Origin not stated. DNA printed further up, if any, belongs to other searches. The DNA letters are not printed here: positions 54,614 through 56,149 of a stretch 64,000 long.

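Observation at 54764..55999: SipW-type peptidase fused in frame to what looks like its own substrate: internal SipW-type signal segment plus lamin-tail domain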

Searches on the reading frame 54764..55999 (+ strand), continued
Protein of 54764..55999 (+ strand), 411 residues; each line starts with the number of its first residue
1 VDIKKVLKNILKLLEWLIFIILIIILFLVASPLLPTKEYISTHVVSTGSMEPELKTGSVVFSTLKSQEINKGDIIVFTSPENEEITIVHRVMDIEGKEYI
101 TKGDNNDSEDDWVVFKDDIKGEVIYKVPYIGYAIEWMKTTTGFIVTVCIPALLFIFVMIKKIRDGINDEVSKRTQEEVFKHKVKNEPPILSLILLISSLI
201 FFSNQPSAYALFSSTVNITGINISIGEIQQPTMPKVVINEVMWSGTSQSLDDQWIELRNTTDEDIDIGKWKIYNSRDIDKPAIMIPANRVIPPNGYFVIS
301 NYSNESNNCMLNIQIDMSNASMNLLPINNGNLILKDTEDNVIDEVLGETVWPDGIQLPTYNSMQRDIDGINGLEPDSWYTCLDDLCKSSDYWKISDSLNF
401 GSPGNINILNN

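Call 53: search_protein_representatives(protein=window:54764-55996:+)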
Query: 411 residues. Proteins with E-value up to 0.001 (for the whole library): 25187; up to 1e-10: 6025; up to 1e-30: 193. The best 150 are listed.
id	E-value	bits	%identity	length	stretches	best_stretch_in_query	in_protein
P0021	3.8e-128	444.3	55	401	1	7-409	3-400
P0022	1.0e-126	439.6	53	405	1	8-408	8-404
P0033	3.6e-91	322.5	45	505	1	4-410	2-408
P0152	3.6e-75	269.8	39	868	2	5-235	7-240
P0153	1.1e-73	264.9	42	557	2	4-227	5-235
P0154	1.5e-72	261.2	35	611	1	14-410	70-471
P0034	2.0e-71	257.4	42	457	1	5-356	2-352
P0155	7.8e-71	255.5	42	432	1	3-410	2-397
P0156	5.5e-68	246.1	37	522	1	3-410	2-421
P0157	1.2e-64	235.1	37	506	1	5-408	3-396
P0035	9.0e-64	232.3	39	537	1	16-410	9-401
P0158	2.7e-62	227.4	36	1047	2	8-226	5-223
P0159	5.6e-62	226.3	36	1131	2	3-237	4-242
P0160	1.4e-60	221.7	37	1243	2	5-236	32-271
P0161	7.1e-60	219.4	36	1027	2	4-238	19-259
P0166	2.6e-55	204.4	45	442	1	6-231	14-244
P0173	1.6e-51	191.9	49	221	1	189-408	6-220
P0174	7.0e-51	189.8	43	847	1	3-235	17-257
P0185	1.8e-47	178.5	39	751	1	7-239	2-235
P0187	4.6e-47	177.2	38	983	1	3-235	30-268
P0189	1.2e-46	175.9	46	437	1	210-410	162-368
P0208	1.1e-41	159.5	45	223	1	189-408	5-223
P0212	7.8e-41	156.7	37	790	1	13-239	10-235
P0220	1.7e-39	152.3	42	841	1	5-236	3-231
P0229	1.2e-38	149.6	42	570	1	5-235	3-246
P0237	6.8e-38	147.0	42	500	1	201-410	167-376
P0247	7.2e-37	143.7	43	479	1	235-410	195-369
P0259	1.4e-35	139.4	48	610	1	234-407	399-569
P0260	1.7e-35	139.2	43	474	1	233-406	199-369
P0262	2.4e-35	138.7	45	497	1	233-408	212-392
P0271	1.7e-34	135.9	40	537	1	196-410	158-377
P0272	1.7e-34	135.9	40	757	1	15-232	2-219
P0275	4.1e-34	134.6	41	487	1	218-407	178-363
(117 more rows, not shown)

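Call 58: search_protein_families(library=pfam, proteins=[P0166, P0174, P0185, P0187, P0212, P0220, P0229, P0272, P0152, P0160], max_evalue=0.001)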
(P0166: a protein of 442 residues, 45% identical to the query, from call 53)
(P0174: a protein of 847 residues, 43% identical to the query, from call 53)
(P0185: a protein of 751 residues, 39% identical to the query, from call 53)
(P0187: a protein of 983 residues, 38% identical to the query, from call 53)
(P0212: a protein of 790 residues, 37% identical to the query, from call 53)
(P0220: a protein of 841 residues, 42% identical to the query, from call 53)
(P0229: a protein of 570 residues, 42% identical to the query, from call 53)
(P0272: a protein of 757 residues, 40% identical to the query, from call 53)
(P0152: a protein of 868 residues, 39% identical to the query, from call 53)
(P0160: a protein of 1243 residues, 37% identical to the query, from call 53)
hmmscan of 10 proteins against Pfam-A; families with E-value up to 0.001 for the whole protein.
P0166 (442 aa): 2 families
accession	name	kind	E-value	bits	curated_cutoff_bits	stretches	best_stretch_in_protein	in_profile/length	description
PF10502.14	Peptidase_S26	-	7.4e-07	29.7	22.9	1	26-98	6-77/168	Signal peptidase, peptidase S26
PF00717.28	Peptidase_S24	-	8.9e-05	22.6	23.3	1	44-99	31-83/116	Peptidase S24-like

P0174 (847 aa): 1 family
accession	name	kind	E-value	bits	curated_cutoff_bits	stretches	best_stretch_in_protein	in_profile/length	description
PF10502.14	Peptidase_S26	-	1.1e-06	29.1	22.9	1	36-106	5-77/168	Signal peptidase, peptidase S26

P0185 (751 aa): 3 families
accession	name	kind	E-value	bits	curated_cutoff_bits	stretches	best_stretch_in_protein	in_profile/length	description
PF10502.14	Peptidase_S26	-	9.8e-07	29.3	22.9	1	16-87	6-77/168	Signal peptidase, peptidase S26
PF00717.28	Peptidase_S24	-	2.6e-05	24.3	23.3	1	25-102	25-97/116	Peptidase S24-like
PF07495.19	Y_Y_Y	-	0.00093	19.5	26.6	0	638-675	24-59/65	Y_Y_Y domain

P0187 (983 aa): 4 families
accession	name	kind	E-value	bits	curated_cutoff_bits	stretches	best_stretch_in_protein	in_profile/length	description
PF10502.14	Peptidase_S26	-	3.3e-06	27.6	22.9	1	48-119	4-77/168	Signal peptidase, peptidase S26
PF19077.6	Big_13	-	1.6e-05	25.8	27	0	829-875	48-95/102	Bacterial Ig-like domain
PF13750.12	Big_3_3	-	3.3e-05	24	27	0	844-895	4-54/157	Bacterial Ig-like domain (group 3)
PF00717.28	Peptidase_S24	-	0.00015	21.9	23.3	1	56-124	24-85/116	Peptidase S24-like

P0212 (790 aa): 1 family
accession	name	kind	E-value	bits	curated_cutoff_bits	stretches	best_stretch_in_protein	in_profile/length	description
PF10502.14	Peptidase_S26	-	3.4e-05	24.3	22.9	1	17-88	4-76/168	Signal peptidase, peptidase S26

P0220 (841 aa): 1 family
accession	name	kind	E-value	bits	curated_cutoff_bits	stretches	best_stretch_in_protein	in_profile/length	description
PF10502.14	Peptidase_S26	-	8.2e-08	32.8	22.9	1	12-90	2-77/168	Signal peptidase, peptidase S26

P0229 (570 aa): 2 families
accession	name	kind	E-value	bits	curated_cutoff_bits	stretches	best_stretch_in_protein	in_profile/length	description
PF10502.14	Peptidase_S26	-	4.3e-07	30.5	22.9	1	12-90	2-77/168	Signal peptidase, peptidase S26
PF19077.6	Big_13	-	1.7e-06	28.9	27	0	408-459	48-98/102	Bacterial Ig-like domain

P0272 (757 aa): 1 family
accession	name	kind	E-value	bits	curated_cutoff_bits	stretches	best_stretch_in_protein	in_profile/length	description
PF10502.14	Peptidase_S26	-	0.00022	21.6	22.9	1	8-80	8-78/168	Signal peptidase, peptidase S26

P0152 (868 aa): 2 families
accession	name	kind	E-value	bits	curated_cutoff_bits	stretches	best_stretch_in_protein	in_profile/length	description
PF00932.25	LTD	-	1.1e-14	55.1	34.3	1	572-685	3-105/109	Lamin Tail Domain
PF10502.14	Peptidase_S26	-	3.8e-05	24.1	22.9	1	23-106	4-87/168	Signal peptidase, peptidase S26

P0160 (1243 aa): 6 families
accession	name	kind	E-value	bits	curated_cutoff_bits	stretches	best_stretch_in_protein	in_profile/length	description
PF00932.25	LTD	-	1.3e-12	48.5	34.3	1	971-1086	4-104/109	Lamin Tail Domain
PF00041.27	fn3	-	1.3e-11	44.9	25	1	859-949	3-72/84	Fibronectin type III domain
PF16656.11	Pur_ac_phosph_N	-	3.2e-07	31.3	30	1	862-961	6-91/93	Purple acid Phosphatase, N-terminal domain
PF10502.14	Peptidase_S26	-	1.1e-06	29.1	22.9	1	47-119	8-77/168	Signal peptidase, peptidase S26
PF25788.1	Ig_Rha78A_N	-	0.00016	22.3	27.4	0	443-472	66-95/105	Rha78A-like, N-terminal immunoglobulin domain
PF00717.28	Peptidase_S24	-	0.00032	20.8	23.3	1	59-121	27-84/116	Peptidase S24-like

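Call 59: search_protein_families(library=pfam, proteins=[P0247, P0189, P0237, P0259, P0260, P0262, P0275, P0271, P0173, P0208], max_evalue=0.01)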
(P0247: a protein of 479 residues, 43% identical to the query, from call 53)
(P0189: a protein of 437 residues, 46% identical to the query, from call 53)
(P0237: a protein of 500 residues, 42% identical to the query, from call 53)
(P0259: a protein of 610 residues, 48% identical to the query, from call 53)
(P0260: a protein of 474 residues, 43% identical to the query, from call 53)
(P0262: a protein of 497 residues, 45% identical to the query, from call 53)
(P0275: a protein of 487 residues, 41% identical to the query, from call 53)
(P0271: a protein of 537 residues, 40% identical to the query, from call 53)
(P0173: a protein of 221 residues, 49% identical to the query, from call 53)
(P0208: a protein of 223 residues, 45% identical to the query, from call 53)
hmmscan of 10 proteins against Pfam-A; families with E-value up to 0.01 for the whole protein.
P0247 (479 aa): 2 families
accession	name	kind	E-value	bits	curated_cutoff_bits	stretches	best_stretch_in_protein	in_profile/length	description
PF00932.25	LTD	-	2.2e-14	54.2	34.3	1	191-304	3-104/109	Lamin Tail Domain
PF12389.13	Peptidase_M73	-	9.8e-06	26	22.5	1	15-83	19-78/196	Camelysin metallo-endopeptidase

P0189 (437 aa): 1 family
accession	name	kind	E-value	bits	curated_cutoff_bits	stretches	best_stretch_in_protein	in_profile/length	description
PF00932.25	LTD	-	7.1e-14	52.5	34.3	1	187-300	3-104/109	Lamin Tail Domain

P0237 (500 aa): 1 family
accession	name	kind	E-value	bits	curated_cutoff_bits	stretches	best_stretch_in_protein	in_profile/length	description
PF00932.25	LTD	-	3.3e-15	56.8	34.3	1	199-308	5-103/109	Lamin Tail Domain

P0259 (610 aa): 3 families
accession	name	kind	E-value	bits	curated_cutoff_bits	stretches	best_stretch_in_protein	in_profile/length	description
PF00932.25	LTD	-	5.8e-11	43.2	34.3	1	399-508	6-104/109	Lamin Tail Domain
PF12389.13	Peptidase_M73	-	1.8e-05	25.1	22.5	1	11-107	10-108/196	Camelysin metallo-endopeptidase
PF19077.6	Big_13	-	0.0081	17.1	27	0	359-393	65-98/102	Bacterial Ig-like domain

P0260 (474 aa): 2 families
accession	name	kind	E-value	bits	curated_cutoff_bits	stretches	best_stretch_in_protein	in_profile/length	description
PF00932.25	LTD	-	6e-14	52.8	34.3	1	199-310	5-105/109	Lamin Tail Domain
PF12389.13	Peptidase_M73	-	0.00088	19.6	22.5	1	30-91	26-79/196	Camelysin metallo-endopeptidase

P0262 (497 aa): 2 families
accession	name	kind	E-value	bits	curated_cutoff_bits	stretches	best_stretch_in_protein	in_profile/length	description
PF00932.25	LTD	-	2e-13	51.1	34.3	1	213-313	6-95/109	Lamin Tail Domain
PF12389.13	Peptidase_M73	-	8.6e-06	26.1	22.5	1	18-100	4-79/196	Camelysin metallo-endopeptidase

P0275 (487 aa): 1 family
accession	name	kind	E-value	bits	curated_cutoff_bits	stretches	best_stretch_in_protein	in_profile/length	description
PF00932.25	LTD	-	1.9e-15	57.6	34.3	1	191-302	4-104/109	Lamin Tail Domain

P0271 (537 aa): 1 family
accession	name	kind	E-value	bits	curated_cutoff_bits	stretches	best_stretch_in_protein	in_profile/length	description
PF00932.25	LTD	-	6.8e-16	59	34.3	1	197-301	4-97/109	Lamin Tail Domain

P0173 (221 aa): 1 family
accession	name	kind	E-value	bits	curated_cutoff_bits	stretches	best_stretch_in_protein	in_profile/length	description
PF00932.25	LTD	-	5.3e-12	46.5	34.3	1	49-158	8-105/109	Lamin Tail Domain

P0208 (223 aa): 1 family
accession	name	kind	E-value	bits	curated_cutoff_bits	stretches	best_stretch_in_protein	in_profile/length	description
PF00932.25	LTD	-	8.3e-15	55.5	34.3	1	49-158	7-105/109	Lamin Tail Domain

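Call 60: search_protein_families(library=ncbifam, proteins=[P0247, P0208], max_evalue=10)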
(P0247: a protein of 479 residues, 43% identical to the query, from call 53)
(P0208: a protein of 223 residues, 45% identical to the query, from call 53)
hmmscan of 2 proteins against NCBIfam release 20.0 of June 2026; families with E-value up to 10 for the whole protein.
P0247 (479 aa): 0 families

P0208 (223 aa): 0 families

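Call 63: find_encoding_contigs(protein=P0006, flank=6000, max_places=2)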
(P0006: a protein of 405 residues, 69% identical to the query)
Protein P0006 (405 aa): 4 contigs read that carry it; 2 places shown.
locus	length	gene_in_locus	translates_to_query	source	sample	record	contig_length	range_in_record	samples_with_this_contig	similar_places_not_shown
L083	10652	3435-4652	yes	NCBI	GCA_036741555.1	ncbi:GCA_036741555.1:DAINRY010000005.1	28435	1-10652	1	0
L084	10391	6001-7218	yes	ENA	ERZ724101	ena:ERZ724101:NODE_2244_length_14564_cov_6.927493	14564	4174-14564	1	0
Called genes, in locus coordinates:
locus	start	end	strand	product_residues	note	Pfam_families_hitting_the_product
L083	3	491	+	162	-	?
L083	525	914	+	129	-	-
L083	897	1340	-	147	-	-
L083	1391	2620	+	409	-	-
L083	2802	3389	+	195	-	-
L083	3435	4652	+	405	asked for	PF10502:Peptidase_S26, PF00932:LTD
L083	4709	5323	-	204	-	-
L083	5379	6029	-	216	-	-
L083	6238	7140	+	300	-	PF14023:Bestrophin-like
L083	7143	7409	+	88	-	-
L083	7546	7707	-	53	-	-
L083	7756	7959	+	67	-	-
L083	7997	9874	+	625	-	PF00009:GTP_EFTU, PF01926:MMR_HSR1 (weak), PF22042:EF-G_D2 (weak), PF03144:GTP_EFTU_D2, PF00679:EFG_C, PF21018:BipA_C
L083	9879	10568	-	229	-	-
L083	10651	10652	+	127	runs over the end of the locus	PF06397:Desulfoferrod_N, PF01880:Desulfoferrodox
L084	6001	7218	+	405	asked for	PF10502:Peptidase_S26, PF00932:LTD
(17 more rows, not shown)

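Call 64: find_encoding_contigs(protein=window:54764-55999:+, flank=3000, max_places=3)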
Protein window:54764-55999:+ (411 aa): no gene with exactly this product is on record in the collection.
